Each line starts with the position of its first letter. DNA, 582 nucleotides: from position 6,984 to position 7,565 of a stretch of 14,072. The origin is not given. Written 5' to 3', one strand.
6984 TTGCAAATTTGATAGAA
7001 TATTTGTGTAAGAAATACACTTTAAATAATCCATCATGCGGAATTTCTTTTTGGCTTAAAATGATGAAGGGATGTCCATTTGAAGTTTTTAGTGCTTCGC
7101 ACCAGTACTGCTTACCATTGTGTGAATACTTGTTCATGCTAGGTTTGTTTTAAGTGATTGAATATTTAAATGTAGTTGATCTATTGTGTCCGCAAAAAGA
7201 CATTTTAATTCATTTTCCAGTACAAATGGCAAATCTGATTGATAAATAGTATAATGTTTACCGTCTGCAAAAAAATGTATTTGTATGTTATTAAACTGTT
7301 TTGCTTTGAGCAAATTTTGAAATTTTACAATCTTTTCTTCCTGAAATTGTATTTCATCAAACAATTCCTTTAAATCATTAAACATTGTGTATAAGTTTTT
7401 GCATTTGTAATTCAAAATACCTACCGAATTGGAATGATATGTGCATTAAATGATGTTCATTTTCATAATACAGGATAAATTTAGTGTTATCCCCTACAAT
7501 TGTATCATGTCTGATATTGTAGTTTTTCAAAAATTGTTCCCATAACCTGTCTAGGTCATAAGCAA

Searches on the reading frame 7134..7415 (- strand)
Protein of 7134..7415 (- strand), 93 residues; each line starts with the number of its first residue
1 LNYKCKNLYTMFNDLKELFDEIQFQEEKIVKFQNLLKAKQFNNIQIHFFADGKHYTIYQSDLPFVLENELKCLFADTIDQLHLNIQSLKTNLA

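Call 8: search_protein_families(library=phrogs, proteins=[window:7134-7415:-], max_evalue=0.01)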
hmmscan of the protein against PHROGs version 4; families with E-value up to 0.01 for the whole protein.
window:7134-7415:- (93 aa): 0 families

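Call 23: search_protein_families(library=pfam, proteins=[window:7134-7415:-], max_evalue=1)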
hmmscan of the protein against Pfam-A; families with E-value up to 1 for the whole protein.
window:7134-7415:- (93 aa): 1 family
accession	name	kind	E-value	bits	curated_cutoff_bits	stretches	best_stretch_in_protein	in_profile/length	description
PF24449.1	T4_y05I_N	-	0.061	14.4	24.9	1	20-88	28-94/99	y05I-like putative transcription factor N-terminal domain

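Call 71: search_protein_families(library=ncbifam, proteins=[window:7134-7415:-], max_evalue=0.1)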
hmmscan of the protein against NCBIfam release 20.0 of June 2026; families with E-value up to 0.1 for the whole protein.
window:7134-7415:- (93 aa): 0 families
